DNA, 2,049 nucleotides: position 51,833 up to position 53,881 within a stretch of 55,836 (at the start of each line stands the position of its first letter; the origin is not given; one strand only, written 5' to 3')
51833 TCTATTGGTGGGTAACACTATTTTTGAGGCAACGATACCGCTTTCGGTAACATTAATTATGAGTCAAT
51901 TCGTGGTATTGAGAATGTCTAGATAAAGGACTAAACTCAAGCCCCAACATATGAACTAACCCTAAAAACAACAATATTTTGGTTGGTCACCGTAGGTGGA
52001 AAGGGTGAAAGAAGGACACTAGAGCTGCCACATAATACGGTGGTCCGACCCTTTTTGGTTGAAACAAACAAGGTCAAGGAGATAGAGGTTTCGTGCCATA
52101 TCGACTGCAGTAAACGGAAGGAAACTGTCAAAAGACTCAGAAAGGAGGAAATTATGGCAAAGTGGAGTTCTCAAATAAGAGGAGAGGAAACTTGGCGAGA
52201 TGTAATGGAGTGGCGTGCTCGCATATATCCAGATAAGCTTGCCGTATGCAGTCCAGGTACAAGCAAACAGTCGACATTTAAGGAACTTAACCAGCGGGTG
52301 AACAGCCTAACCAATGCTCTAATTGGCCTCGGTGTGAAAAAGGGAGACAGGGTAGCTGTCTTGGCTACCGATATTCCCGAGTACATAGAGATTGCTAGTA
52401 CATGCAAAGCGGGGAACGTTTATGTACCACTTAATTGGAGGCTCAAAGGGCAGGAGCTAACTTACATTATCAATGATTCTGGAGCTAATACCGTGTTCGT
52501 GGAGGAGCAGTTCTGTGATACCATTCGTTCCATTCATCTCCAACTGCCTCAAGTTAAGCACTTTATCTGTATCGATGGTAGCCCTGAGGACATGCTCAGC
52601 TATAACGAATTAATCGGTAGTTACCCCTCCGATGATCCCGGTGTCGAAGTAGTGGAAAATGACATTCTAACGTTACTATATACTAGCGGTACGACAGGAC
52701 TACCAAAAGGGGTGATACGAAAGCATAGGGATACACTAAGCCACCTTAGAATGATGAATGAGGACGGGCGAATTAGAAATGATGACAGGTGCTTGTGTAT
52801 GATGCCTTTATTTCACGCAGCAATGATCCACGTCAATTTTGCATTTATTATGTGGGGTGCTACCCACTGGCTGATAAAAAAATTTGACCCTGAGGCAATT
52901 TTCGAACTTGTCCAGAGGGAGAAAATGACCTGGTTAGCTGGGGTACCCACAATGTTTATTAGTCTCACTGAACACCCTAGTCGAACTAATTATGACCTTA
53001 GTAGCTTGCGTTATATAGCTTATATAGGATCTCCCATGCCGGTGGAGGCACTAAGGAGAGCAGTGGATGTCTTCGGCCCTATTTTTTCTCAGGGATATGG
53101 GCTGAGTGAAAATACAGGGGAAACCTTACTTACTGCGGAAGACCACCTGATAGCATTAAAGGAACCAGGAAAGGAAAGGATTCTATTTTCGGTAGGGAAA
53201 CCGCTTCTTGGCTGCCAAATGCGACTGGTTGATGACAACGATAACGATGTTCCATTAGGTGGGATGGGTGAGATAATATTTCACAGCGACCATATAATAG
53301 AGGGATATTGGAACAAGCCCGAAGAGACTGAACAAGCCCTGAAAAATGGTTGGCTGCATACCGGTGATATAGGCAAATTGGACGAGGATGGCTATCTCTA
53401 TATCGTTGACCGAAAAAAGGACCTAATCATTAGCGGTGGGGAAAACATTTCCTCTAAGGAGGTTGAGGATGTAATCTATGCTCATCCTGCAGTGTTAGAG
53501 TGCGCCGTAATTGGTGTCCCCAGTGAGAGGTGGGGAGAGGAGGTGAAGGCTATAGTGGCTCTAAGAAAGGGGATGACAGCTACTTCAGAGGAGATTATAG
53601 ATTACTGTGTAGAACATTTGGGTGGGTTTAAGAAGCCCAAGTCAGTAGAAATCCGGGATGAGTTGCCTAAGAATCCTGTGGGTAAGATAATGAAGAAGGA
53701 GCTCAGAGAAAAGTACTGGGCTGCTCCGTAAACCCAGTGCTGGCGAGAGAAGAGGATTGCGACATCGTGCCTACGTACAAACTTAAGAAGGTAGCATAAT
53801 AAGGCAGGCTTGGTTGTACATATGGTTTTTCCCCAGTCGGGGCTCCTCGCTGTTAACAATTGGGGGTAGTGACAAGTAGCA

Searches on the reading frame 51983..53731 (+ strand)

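Call 54: search_protein_families(library=pfam, proteins=[window:51983-53731:+], max_evalue=0.00001)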
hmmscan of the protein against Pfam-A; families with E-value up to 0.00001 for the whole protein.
window:51983-53731:+ (582 aa): 2 families
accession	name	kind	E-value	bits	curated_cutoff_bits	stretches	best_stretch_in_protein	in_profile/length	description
PF00501.34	AMP-binding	-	6.7e-85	285.6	29.9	1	76-443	2-384/384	AMP-binding enzyme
PF13193.12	AMP-binding_C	-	3.9e-21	76.2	24.5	1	493-568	1-76/76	AMP-binding enzyme C-terminal domain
